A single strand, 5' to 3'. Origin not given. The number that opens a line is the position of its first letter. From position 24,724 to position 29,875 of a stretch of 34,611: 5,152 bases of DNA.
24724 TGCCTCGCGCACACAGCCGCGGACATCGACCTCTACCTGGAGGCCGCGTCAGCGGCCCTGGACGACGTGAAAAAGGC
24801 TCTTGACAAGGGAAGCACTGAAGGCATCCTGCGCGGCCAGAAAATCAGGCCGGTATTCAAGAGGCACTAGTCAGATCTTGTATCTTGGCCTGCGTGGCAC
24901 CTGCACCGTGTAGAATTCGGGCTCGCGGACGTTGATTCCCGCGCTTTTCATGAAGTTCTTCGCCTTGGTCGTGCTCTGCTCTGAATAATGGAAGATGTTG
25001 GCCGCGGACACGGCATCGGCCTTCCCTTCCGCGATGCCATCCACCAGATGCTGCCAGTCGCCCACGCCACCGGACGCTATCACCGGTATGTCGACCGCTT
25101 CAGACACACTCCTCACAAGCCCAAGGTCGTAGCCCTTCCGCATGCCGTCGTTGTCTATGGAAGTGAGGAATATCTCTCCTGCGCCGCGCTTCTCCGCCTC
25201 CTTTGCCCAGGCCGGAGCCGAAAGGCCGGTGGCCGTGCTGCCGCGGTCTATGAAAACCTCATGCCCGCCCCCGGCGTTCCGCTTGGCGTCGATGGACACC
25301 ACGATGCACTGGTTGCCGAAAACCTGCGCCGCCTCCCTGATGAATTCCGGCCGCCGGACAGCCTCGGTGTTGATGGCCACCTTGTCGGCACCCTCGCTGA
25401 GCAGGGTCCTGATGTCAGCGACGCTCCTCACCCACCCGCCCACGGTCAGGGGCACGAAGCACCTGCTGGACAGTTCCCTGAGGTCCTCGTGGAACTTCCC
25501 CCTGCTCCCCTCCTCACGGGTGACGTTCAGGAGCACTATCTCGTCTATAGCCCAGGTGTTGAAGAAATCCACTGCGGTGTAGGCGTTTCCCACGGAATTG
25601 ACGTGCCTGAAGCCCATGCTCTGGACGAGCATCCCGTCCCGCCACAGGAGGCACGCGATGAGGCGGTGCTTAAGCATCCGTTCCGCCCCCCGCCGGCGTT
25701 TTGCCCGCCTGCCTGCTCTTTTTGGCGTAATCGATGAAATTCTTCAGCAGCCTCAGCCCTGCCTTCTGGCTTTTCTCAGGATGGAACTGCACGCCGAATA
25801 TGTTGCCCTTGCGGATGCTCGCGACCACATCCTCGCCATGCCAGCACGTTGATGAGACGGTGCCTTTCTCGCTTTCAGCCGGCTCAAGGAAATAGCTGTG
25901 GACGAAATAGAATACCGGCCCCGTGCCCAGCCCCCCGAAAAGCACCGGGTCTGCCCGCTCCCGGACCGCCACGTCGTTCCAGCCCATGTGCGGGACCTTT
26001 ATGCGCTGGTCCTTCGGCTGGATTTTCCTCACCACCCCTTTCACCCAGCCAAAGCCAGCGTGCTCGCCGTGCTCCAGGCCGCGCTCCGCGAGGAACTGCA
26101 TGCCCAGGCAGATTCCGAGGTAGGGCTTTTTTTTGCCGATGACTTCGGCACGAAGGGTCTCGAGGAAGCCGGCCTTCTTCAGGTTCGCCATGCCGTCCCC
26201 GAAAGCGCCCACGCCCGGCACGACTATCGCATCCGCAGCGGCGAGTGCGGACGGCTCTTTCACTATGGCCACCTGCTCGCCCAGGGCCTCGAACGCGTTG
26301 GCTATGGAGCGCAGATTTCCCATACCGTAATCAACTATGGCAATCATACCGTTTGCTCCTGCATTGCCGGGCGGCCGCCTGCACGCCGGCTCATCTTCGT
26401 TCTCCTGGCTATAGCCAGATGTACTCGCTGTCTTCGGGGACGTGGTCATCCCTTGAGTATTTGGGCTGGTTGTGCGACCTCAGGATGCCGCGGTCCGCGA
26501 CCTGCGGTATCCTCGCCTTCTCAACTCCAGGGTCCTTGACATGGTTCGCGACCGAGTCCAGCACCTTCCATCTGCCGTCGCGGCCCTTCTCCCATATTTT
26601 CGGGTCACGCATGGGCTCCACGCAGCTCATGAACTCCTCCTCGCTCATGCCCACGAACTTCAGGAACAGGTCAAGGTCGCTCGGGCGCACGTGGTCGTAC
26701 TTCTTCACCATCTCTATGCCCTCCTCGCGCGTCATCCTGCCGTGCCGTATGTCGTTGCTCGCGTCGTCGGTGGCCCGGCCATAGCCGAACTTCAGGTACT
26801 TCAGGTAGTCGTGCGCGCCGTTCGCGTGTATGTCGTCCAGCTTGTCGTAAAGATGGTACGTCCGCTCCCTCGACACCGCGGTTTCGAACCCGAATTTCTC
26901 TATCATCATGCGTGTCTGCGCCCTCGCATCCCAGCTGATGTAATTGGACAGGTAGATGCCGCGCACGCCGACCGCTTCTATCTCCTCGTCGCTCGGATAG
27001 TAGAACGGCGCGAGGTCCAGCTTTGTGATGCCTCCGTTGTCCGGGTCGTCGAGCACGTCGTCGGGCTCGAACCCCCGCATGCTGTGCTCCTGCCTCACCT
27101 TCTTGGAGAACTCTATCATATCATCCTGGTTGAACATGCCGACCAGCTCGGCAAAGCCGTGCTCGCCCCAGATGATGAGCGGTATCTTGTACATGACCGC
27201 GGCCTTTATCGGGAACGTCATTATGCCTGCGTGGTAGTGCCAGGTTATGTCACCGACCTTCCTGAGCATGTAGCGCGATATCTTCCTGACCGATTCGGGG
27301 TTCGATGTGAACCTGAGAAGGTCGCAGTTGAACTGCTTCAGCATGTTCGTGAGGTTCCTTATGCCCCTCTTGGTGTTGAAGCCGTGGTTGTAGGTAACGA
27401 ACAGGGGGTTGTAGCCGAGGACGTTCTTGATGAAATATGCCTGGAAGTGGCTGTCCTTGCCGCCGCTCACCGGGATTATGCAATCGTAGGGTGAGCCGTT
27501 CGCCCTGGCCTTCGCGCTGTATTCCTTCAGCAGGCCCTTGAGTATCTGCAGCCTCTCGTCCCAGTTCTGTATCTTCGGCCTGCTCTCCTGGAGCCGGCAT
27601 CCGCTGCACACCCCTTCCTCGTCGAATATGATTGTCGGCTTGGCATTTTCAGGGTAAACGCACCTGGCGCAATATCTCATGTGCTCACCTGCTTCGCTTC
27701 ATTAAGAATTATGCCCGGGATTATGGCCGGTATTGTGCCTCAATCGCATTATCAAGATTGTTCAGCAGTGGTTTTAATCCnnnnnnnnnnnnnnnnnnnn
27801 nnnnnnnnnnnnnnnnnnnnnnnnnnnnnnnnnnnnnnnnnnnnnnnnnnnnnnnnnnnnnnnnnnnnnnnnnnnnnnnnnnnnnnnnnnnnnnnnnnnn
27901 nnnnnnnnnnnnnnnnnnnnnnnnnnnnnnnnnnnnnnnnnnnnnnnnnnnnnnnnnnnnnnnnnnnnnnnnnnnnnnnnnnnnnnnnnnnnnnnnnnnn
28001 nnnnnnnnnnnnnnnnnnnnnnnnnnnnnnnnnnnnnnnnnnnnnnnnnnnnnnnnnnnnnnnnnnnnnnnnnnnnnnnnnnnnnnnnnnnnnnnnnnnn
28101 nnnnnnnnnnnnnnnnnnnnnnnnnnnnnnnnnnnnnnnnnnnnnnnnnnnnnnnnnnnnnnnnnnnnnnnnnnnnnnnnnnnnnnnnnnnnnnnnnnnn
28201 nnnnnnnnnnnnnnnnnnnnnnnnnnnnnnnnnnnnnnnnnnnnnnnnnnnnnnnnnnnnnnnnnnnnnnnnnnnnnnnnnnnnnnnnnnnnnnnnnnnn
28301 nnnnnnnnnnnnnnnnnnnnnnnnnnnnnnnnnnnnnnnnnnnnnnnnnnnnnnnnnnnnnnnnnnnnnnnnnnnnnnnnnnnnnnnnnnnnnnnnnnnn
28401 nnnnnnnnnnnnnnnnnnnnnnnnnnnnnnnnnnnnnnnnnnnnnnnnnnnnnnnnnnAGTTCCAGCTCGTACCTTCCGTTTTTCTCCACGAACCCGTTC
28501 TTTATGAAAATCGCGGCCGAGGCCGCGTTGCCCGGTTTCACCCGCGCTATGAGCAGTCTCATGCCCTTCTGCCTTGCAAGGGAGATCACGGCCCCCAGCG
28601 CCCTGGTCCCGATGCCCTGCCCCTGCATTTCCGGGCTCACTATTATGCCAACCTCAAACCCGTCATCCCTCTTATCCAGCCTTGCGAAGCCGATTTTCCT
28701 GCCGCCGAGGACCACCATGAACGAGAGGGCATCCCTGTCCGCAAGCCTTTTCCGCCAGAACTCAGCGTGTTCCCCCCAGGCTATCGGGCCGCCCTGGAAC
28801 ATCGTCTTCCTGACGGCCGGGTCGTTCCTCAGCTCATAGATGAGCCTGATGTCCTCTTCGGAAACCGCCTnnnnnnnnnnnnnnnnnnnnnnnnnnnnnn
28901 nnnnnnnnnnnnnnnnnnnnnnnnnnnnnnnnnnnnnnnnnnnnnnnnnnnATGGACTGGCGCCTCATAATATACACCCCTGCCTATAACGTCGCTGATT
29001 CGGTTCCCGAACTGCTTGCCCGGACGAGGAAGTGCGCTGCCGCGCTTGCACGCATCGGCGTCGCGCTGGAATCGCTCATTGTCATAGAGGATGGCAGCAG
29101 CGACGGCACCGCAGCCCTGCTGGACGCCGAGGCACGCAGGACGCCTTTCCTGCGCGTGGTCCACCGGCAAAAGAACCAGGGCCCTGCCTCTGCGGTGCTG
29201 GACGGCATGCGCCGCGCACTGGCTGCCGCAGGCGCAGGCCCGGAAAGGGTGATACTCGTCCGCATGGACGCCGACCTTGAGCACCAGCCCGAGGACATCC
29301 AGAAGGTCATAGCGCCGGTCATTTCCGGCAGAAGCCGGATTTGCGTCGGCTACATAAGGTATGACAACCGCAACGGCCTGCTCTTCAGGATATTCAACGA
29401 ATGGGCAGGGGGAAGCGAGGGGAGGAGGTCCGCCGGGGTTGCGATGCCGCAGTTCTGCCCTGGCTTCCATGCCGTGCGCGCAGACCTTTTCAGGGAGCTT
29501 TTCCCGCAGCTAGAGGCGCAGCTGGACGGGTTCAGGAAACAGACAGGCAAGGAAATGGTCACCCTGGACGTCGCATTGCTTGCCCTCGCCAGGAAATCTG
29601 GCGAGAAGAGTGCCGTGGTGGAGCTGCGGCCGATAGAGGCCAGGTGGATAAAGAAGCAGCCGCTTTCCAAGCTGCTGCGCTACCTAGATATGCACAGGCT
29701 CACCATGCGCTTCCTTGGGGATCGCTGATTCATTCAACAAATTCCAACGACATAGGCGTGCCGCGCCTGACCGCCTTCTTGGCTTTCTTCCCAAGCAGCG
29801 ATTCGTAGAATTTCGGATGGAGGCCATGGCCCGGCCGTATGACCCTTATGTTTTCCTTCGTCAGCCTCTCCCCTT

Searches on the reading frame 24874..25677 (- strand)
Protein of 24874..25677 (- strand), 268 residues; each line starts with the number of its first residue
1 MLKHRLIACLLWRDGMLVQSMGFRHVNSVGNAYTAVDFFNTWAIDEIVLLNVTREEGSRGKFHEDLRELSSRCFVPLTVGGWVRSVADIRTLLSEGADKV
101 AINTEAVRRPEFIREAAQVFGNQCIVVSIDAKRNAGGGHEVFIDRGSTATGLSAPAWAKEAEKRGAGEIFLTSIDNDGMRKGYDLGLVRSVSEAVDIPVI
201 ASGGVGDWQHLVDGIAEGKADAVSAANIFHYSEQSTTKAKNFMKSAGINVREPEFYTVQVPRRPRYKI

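Call 7: search_protein_families(library=pfam, proteins=[window:24874-25677:-], max_evalue=0.001)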
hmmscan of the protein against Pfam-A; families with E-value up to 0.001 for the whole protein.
window:24874-25677:- (268 aa): 4 families
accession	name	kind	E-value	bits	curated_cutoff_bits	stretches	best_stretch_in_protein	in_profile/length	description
PF00977.27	His_biosynth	-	5.3e-57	193.3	23.6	1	5-233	1-226/228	Histidine biosynthesis protein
PF03060.21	NMO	-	2e-06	27.9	28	1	157-238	148-234/331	Nitronate monooxygenase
PF01207.24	Dus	-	0.00013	21.7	20.4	0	54-119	162-230/311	Dihydrouridine synthase (Dus)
PF04309.18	G3P_antiterm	-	0.00066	19.6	27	0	67-105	132-170/173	Glycerol-3-phosphate responsive antiterminator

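Call 17: list_cluster_members(proteins=[window:24874-25677:-, window:18917-19960:+, window:13595-14578:+, window:15863-16438:-, window:16571-17431:+, window:5599-7590:-])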
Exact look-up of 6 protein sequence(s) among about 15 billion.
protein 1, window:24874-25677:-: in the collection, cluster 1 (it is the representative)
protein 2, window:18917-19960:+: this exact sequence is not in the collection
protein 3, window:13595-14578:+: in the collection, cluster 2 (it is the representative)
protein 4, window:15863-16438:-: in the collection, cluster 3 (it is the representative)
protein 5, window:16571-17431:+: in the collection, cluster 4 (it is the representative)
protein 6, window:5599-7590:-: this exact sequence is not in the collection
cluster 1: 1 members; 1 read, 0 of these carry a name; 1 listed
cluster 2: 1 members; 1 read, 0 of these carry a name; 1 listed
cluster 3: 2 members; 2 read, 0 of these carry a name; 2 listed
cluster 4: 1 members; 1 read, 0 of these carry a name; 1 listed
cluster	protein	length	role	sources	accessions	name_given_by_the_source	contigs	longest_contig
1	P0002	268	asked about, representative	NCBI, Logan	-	-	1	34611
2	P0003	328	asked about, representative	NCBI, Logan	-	-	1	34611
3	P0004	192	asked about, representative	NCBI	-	-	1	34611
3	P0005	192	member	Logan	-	-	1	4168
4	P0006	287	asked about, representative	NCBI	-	-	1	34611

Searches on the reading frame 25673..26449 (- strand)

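Call 7: search_protein_families(library=pfam, proteins=[window:25673-26449:-], max_evalue=0.001)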
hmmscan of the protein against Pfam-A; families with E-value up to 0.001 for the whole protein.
window:25673-26449:- (259 aa): 4 families
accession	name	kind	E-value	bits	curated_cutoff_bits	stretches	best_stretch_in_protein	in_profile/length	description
PF00117.34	GATase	-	1.7e-24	87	22.8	1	38-238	2-186/190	Glutamine amidotransferase class-I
PF01174.25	SNO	-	2.2e-10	41.1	27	1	44-123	6-84/188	SNO glutamine amidotransferase family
PF07685.20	GATase_3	-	4.7e-05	23.5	27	1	57-133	24-108/196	CobB/CobQ-like glutamine amidotransferase domain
PF07722.19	Peptidase_C26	-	0.00027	21.2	20.5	0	99-120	97-118/219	Peptidase C26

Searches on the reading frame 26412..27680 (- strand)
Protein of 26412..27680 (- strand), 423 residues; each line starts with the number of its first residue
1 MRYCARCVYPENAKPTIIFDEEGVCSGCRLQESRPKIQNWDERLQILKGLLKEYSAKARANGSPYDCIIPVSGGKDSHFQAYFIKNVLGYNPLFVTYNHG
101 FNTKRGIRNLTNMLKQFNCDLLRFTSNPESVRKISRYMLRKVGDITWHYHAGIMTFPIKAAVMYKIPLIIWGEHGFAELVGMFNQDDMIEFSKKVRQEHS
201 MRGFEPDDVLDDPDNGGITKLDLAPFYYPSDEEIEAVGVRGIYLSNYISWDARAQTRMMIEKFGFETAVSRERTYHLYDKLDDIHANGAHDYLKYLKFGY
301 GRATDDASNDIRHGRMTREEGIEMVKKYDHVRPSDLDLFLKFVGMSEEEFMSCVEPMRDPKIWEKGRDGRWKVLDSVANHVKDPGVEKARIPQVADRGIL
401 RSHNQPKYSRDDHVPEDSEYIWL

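Call 8: search_protein_families(library=pfam, proteins=[window:26412-27680:-], max_evalue=0.001)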
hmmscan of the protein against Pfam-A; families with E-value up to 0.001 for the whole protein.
window:26412-27680:- (423 aa): 0 families

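Call 49: search_protein_families(library=ncbifam, proteins=[window:26412-27680:-], max_evalue=0.00001)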
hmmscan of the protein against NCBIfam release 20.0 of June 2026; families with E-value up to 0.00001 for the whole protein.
window:26412-27680:- (423 aa): 1 family
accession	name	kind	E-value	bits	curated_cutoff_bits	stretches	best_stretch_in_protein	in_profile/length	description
TIGR03573.1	WbuX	subfamily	3.1e-105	352.4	203.2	1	1-354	1-343/344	N-acetyl sugar amidotransferase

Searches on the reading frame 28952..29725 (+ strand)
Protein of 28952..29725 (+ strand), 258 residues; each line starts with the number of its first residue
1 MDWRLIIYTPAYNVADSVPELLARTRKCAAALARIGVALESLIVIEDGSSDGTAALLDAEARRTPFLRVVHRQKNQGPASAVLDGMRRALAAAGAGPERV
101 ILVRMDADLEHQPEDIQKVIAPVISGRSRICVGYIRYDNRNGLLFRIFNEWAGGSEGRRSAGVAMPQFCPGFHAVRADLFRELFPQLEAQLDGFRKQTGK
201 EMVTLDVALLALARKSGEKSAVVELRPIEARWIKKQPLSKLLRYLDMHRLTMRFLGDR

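Call 30: search_protein_families(library=pfam, proteins=[window:28952-29725:+], max_evalue=0.001)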
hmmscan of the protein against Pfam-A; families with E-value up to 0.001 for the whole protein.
window:28952-29725:+ (258 aa): 1 family
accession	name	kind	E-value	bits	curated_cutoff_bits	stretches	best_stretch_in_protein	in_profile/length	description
PF00535.33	Glycos_transf_2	-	5.4e-20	72.4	23.3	1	7-184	2-168/168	Glycosyl transferase family 2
